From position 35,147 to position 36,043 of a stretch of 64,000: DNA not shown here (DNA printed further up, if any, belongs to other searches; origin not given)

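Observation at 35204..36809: Low-GC island: HEPN/DUF4145-like protein next to a HigB/HigA-type toxin-antitoxin pair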

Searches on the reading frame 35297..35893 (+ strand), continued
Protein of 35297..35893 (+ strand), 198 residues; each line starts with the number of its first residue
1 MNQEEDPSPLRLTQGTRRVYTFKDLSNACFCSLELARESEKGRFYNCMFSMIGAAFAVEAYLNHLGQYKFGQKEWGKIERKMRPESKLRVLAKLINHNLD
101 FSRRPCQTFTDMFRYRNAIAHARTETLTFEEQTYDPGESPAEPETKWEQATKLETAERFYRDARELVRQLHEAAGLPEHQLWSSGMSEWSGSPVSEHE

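Call 46: search_protein_representatives(alignment_id=A1)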
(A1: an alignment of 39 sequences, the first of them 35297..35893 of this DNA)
Query: 39 sequences, 191 profile positions. Proteins with E-value up to 0.001 (for the whole library): 2195; up to 1e-10: 1377; up to 1e-30: 386. The best 150 are listed.
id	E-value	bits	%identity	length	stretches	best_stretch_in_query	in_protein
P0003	4.2e-74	264.8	-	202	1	1-189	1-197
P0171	3.0e-68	245.6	-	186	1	1-183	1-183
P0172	2.6e-65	236.1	-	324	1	3-188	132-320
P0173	1.2e-63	230.6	-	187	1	4-186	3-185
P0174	3.3e-62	225.9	-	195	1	1-182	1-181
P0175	5.5e-60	218.7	-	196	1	5-178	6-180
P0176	6.0e-57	208.8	-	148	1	1-117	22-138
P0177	4.5e-55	202.7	-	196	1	5-183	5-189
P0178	5.2e-55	202.5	-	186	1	1-172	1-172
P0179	6.1e-55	202.2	-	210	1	5-180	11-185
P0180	9.6e-55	201.6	-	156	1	42-186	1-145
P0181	1.7e-54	200.8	-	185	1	1-176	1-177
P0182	1.7e-54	200.8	-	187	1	4-181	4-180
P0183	3.2e-54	199.9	-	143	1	1-136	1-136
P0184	3.0e-53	196.7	-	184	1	1-180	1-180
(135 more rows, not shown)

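Call 47: search_protein_families(library=pfam, proteins=[P0172, L009:7151-7474:-, L009:7473-7928:+, L004:6647-7261:+, L011:8660-9274:+, L019:8756-9379:+, L035:8511-9149:+, L039:8917-9525:+, L041:8436-9017:+, L016:4159-4839:+], max_evalue=0.1)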
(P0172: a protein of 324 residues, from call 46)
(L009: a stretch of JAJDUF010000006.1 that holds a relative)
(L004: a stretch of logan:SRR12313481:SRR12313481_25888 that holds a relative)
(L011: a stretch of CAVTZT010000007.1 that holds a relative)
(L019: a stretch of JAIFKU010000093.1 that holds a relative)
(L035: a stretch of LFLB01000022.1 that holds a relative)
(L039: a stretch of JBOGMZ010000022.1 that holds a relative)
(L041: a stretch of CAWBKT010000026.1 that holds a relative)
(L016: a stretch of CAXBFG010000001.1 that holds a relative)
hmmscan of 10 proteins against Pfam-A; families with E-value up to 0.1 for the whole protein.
P0172 (324 aa): 4 families
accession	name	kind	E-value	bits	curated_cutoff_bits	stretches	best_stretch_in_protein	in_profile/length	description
PF14131.11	DUF4298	-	0.025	15.1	27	1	126-177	13-66/87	Domain of unknown function (DUF4298)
PF08273.17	Zn_Ribbon_Prim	-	0.031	15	23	0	22-35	1-14/37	Zinc-binding domain of primase-helicase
PF09723.15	Zn_ribbon_8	-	0.034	14.6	34.4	1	5-33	7-36/41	Zinc ribbon domain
PF13306.12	LRR_5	-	0.06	13.7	27.7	0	176-212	13-49/127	BspA type Leucine rich repeat region (6 copies)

L009:7151-7474:- (107 aa): 0 families

L009:7473-7928:+ (151 aa): 0 families

L004:6647-7261:+ (204 aa): 0 families

L011:8660-9274:+ (204 aa): 0 families

L019:8756-9379:+ (207 aa): 6 families
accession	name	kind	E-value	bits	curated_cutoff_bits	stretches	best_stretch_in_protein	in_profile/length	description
PF14497.11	GST_C_3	-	5.1e-14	52.8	21.6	1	117-202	22-102/104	Glutathione S-transferase, C-terminal domain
PF02798.26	GST_N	-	5.3e-08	33.5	20.9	1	6-72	3-74/76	Glutathione S-transferase, N-terminal domain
PF13410.11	GST_C_2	-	2.6e-06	27.9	24.9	1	120-190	5-69/69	Glutathione S-transferase, C-terminal domain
PF13409.12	GST_N_2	-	0.00062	20.8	25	1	18-74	7-69/70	Glutathione S-transferase, N-terminal domain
PF13417.12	GST_N_3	-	0.0028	18.4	22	1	19-75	13-70/75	Glutathione S-transferase, N-terminal domain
PF00043.30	GST_C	-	0.025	15.2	20.7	1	128-195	33-93/93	Glutathione S-transferase, C-terminal domain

L035:8511-9149:+ (212 aa): 1 family
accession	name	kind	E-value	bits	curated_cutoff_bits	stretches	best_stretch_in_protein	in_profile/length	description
PF11185.13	DUF2971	-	5.7e-07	31.2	22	1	74-139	1-89/89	Protein of unknown function (DUF2971)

L039:8917-9525:+ (202 aa): 1 family
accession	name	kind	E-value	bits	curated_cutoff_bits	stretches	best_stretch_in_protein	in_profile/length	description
PF13365.12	Trypsin_2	-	0.0025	19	27.6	1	22-93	71-135/144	Trypsin-like peptidase domain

L041:8436-9017:+ (193 aa): 2 families
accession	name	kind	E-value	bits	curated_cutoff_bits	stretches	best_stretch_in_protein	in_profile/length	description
PF12762.13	DDE_Tnp_IS1595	-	7.2e-13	49.2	27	1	101-187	1-95/153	ISXO2-like transposase domain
PF12760.12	Zn_ribbon_IS1595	-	0.087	13.2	25.4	0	15-32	29-46/46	Transposase zinc-ribbon domain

L016:4159-4839:+ (226 aa): 0 families

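Call 51: search_protein_families(library=pfam, alignment_id=A3, max_evalue=0.00001)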
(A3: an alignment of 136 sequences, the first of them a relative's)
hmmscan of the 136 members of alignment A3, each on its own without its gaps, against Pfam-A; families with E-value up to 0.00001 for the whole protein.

A. member 1, L004:2645-5143:- (832 aa): 1 family
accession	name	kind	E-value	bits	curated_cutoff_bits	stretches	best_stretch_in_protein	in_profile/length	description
PF00665.32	rve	-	1.5e-07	32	32.6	1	482-560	9-92/102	Integrase core domain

B. families by the number of members that match (of 136 scanned): 98 families (the first 25 are shown)
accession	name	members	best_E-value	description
PF01381.28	HTH_3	3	9e-10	Helix-turn-helix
PF00106.31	adh_short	2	1.9e-49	short chain dehydrogenase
PF13561.12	adh_short_C2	2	2.4e-32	Enoyl-(Acyl carrier protein) reductase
PF04828.22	GFA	2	3.3e-32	Glutathione-dependent formaldehyde-activating enzyme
PF02518.31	HATPase_c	2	1.6e-28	Histidine kinase-, DNA gyrase B-, and HSP90-like ATPase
PF13365.12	Trypsin_2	2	2.8e-28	Trypsin-like peptidase domain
PF02900.23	LigB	2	1.6e-26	Catalytic LigB subunit of aromatic ring-opening dioxygenase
PF08240.17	ADH_N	2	3.5e-18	Alcohol dehydrogenase GroES-like domain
PF00107.32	ADH_zinc_N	2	7.7e-17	Zinc-binding dehydrogenase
PF17774.7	YlmH_RBD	2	3e-13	Putative RNA-binding domain in YlmH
PF08659.16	KR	2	2.9e-12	KR domain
PF13560.12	HTH_31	2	4e-10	Helix-turn-helix domain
PF01479.30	S4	2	2.1e-09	S4 domain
PF11185.13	DUF2971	2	9.1e-08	Protein of unknown function (DUF2971)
PF08886.16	GshA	1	1.5e-207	Glutamate-cysteine ligase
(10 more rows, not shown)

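Call 52: search_protein_families(library=padloc, alignment_id=A3, max_evalue=0.00001)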
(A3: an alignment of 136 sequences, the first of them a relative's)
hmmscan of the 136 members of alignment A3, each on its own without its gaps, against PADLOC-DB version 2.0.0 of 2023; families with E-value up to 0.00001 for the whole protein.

A. member 1, L004:2645-5143:- (832 aa): 1 family
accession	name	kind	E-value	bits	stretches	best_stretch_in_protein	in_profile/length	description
PDLC01737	TnsB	-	1.9e-09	34.4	1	457-636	193-380/621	TnsB_0_V-K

B. families by the number of members that match (of 136 scanned): 24 families
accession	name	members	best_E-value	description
PDLC04991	PDC-S31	3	8.5e-78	-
PDLC04990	PDC-S31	3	9.4e-61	-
PDLC04994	PDC-S31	3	1.2e-49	-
PDLC04992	PDC-S31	3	1.1e-13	-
PDLC02960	RT-Protease_XI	2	3.9e-14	single gene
PDLC02959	RT-Protease_XI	2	1.8e-13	single gene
PDLC02926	HTH_VI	2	6.8e-12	-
PDLC03979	PD-Lambda-2_A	1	9.5e-29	-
PDLC03981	PD-Lambda-2_A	1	3.5e-22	-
PDLC03224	MTase_II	1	1.7e-21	Type II methyltransferase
PDLC03982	PD-Lambda-2_B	1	8.8e-21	-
PDLC02408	Aga_SIR2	1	3.8e-11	Class II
PDLC02990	DarG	1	7e-11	-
PDLC03978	PD-Lambda-2_A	1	8.8e-10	-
PDLC01737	TnsB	1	1.9e-09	TnsB_0_V-K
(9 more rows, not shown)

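Call 53: search_protein_families(library=padloc, proteins=[L035:8511-9149:+, L040:8590-9222:+, L045:6173-6988:+, L031:7282-8022:+, L037:501-1325:+, L016:4159-4839:+, L032:8702-9481:+, L004:6647-7261:+, L011:8660-9274:+, L044:3584-4180:+], max_evalue=0.001)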
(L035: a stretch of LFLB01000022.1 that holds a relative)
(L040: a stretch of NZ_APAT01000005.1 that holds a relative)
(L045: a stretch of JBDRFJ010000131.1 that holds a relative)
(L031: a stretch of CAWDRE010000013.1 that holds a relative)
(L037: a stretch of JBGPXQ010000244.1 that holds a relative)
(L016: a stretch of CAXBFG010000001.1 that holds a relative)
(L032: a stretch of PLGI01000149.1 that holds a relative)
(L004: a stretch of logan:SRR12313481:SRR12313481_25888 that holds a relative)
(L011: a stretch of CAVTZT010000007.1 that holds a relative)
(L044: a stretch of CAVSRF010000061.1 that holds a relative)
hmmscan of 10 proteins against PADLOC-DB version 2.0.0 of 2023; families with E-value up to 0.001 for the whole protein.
L035:8511-9149:+ (212 aa): 4 families
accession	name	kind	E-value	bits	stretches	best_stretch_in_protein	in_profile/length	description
PDLC04990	PDC-S31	-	1.8e-28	98.1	1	47-205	97-256/259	-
PDLC04991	PDC-S31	-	3.7e-28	96.6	1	9-195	12-192/208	-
PDLC04994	PDC-S31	-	2.5e-22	77.5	1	41-204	102-269/273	-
PDLC04992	PDC-S31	-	1.9e-10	38.9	1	39-92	36-89/220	-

L040:8590-9222:+ (210 aa): 4 families
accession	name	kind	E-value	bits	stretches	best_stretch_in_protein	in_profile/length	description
PDLC04991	PDC-S31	-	8.5e-78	258.8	1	1-204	1-201/208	-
PDLC04990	PDC-S31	-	1.5e-31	108.1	2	54-190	98-243/259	-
PDLC04994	PDC-S31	-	1.3e-15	55.5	1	62-181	117-247/273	-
PDLC04992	PDC-S31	-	8.1e-10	36.8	1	62-98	53-89/220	-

L045:6173-6988:+ (271 aa): 5 families
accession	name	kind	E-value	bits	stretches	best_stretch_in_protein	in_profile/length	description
PDLC04990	PDC-S31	-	9.4e-61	203.9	1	19-266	6-256/259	-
PDLC04994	PDC-S31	-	1.2e-49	167.1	1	19-263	16-268/273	-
PDLC04991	PDC-S31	-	2.2e-31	107.2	1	21-254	2-190/208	-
PDLC04992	PDC-S31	-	1.1e-13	49.5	1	42-209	2-163/220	-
PDLC04993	PDC-S31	-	2e-06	25.3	0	25-55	18-48/245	-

L031:7282-8022:+ (246 aa): 0 families

L037:501-1325:+ (274 aa): 0 families

L016:4159-4839:+ (226 aa): 0 families

L032:8702-9481:+ (259 aa): 0 families

L004:6647-7261:+ (204 aa): 0 families

L011:8660-9274:+ (204 aa): 0 families

L044:3584-4180:+ (198 aa): 0 families

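Call 62: find_encoding_contigs(protein=P0007, flank=5000, max_places=2)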
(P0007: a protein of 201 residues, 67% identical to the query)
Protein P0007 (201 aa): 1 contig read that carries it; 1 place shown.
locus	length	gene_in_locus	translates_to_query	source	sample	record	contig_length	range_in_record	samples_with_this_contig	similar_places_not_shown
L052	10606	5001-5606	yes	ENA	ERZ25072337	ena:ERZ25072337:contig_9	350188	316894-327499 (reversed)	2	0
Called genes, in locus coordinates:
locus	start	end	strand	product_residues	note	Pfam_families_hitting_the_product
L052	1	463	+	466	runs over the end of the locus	PF02233:PNTB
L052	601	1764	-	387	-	PF00155:Aminotran_1_2, PF01053:Cys_Met_Meta_PP (weak)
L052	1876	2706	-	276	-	PF12705:PDDEXK_1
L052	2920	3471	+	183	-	-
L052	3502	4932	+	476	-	PF01425:Amidase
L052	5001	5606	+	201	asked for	-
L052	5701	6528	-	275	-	PF07719:TPR_2 (faint), PF13414:TPR_11 (faint)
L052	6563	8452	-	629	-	PF13584:BatD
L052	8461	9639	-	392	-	PF00515:TPR_1 (faint), PF07719:TPR_2 (faint), PF13181:TPR_8 (faint), PF13432:TPR_16, PF13414:TPR_11 (weak), PF14559:TPR_19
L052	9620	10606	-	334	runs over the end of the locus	PF00092:VWA, PF13519:VWA_2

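Call 64: search_dna_similar(query=window:35297-35893:+, collection=plasmids, mode=protein, max_evalue=0.001, max_rows=15)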
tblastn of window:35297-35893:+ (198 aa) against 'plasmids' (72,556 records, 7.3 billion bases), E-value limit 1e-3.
Records with a match: 1; places in all: 1; records where one place covers at least 80% of the query: 1.
Best place of each record, by identity: <60% 1.
By first word of the organism name: Bradyrhizobium 1.
By predicted mobility (MOB-suite, as given by PLSDB): non-mobilizable 1.
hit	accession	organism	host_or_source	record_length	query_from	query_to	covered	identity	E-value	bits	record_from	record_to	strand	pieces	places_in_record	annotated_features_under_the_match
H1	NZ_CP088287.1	Bradyrhizobium septentrionale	Glycine max cv. AC Glengarry,Cell ...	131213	13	196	93%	24.9%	9e-6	52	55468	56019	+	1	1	hypothetical protein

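Call 65: search_dna_similar(query=window:35297-35893:+, collection=phages, mode=protein, max_evalue=0.001, max_rows=15)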
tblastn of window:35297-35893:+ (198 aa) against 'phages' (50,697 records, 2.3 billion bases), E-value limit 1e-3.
No match.

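Call 69: fold_search(model_id=the predicted structure, library=viral)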
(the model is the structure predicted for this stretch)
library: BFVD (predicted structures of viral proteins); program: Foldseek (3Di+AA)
matches with E <= 10: 126; with E <= 0.001: 0
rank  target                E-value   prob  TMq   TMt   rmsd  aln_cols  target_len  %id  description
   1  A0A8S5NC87            1.2e-01  0.99  0.44  0.44   8.2       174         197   14  Uncharacterized protein [Siphoviridae sp. ctwWa4]
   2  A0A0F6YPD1            2.9e-01  0.25  0.23  0.24  21.0       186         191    9  Uncharacterized protein [Sinorhizobium phage phiN3]
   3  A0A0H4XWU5            9.2e-01  0.08  0.19  0.13  17.7       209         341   12  Uncharacterized protein [Salmon gill poxvirus]
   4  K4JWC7                1.4e+00  0.06  0.14  0.18  14.4       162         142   12  Uncharacterized protein [Caulobacter phage CcrColossus]
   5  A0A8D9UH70            1.4e+00  0.06  0.15  0.12  28.0       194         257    8  Uncharacterized protein [Myoviridae sp. ctjz83]
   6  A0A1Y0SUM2            1.4e+00  0.06  0.15  0.16  17.7       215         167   12  Uncharacterized protein [Pseudomonas phage Noxifer]
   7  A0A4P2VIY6            1.5e+00  0.08  0.18  0.19  15.4       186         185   12  (no name in the UniProt tables at hand)
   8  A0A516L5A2            1.5e+00  0.05  0.15  0.12  45.2       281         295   12  (no name in the UniProt tables at hand)
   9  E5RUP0                1.7e+00  0.06  0.17  0.20  17.5       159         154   12  Agnoprotein [Betapolyomavirus mastomysis]
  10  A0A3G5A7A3            1.8e+00  0.07  0.18  0.21  13.1       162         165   12  Uncharacterized protein [Hyperionvirus sp.]
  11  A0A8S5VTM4            1.8e+00  0.07  0.18  0.21  17.3       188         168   11  Uncharacterized protein [Ackermannviridae sp.]
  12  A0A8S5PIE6            1.8e+00  0.06  0.18  0.16  19.0       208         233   12  Antitoxin [Siphoviridae sp. ctmP19]
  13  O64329                2.0e+00  0.08  0.22  0.18  16.8       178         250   10  Tail assembly protein GT [Escherichia phage N15]
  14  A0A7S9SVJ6            2.1e+00  0.06  0.19  0.18  19.0       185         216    8  (no name in the UniProt tables at hand)
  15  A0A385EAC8            2.2e+00  0.06  0.17  0.16  16.7       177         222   12  Uncharacterized protein [Caulobacter phage CcrPW]
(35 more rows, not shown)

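Call 76: search_protein_families(library=pfam, proteins=[P0023, P0028, P0033, P0035, P0045, P0049, P0171, P0173, P0175, P0179], max_evalue=0.01)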
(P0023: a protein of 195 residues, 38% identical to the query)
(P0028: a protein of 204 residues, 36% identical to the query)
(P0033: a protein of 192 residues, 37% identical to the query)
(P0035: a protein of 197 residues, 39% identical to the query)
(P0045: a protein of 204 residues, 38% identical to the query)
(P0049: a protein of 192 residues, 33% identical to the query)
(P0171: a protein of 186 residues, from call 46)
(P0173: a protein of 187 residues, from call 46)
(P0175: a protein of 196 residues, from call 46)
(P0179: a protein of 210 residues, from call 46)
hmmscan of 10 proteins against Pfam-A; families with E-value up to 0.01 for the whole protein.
P0023 (195 aa): 2 families
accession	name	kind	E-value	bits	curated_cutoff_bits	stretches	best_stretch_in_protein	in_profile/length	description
PF18737.6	HEPN_MAE_28990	-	0.0029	18.2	26.8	1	66-123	123-177/211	MAE_28990/MAE_18760-like HEPN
PF18735.6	HEPN_RiboL-PSP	-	0.0036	17.7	28.4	1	77-116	123-162/191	RiboL-PSP-HEPN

P0028 (204 aa): 1 family
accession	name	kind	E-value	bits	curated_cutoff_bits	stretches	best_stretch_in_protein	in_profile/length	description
PF18737.6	HEPN_MAE_28990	-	0.00033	21.4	26.8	1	52-120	109-177/211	MAE_28990/MAE_18760-like HEPN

P0033 (192 aa): 1 family
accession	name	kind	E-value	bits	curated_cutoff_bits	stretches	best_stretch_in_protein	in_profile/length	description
PF18737.6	HEPN_MAE_28990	-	0.0017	19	26.8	1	17-128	72-188/211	MAE_28990/MAE_18760-like HEPN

P0035 (197 aa): 0 families

P0045 (204 aa): 0 families

P0049 (192 aa): 0 families

P0171 (186 aa): 0 families

P0173 (187 aa): 2 families
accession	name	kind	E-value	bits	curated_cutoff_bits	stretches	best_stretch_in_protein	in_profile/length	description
PF18737.6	HEPN_MAE_28990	-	5.5e-06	27.1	26.8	1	27-120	85-182/211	MAE_28990/MAE_18760-like HEPN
PF18735.6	HEPN_RiboL-PSP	-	0.00043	20.7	28.4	1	74-129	121-178/191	RiboL-PSP-HEPN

P0175 (196 aa): 2 families
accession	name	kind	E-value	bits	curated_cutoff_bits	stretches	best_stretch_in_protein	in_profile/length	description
PF18737.6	HEPN_MAE_28990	-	0.0014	19.3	26.8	1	20-123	98-182/211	MAE_28990/MAE_18760-like HEPN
PF18735.6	HEPN_RiboL-PSP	-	0.0076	16.6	28.4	0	67-117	106-162/191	RiboL-PSP-HEPN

P0179 (210 aa): 0 families

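Call 77: search_protein_families(library=ncbifam, proteins=[L009:7151-7474:-, L009:7473-7928:+, L004:6647-7261:+, L031:7282-8022:+, L003:7568-8020:-, L003:8017-8310:-], max_evalue=0.01)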
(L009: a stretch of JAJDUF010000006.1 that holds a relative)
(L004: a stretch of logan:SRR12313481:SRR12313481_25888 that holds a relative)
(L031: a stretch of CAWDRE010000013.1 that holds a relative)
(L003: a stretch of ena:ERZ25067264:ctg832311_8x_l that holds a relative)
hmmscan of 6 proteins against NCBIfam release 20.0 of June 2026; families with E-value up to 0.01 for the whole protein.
L009:7151-7474:- (107 aa): 0 families

L009:7473-7928:+ (151 aa): 0 families

L004:6647-7261:+ (204 aa): 0 families

L031:7282-8022:+ (246 aa): 0 families

L003:7568-8020:- (150 aa): 0 families

L003:8017-8310:- (97 aa): 0 families
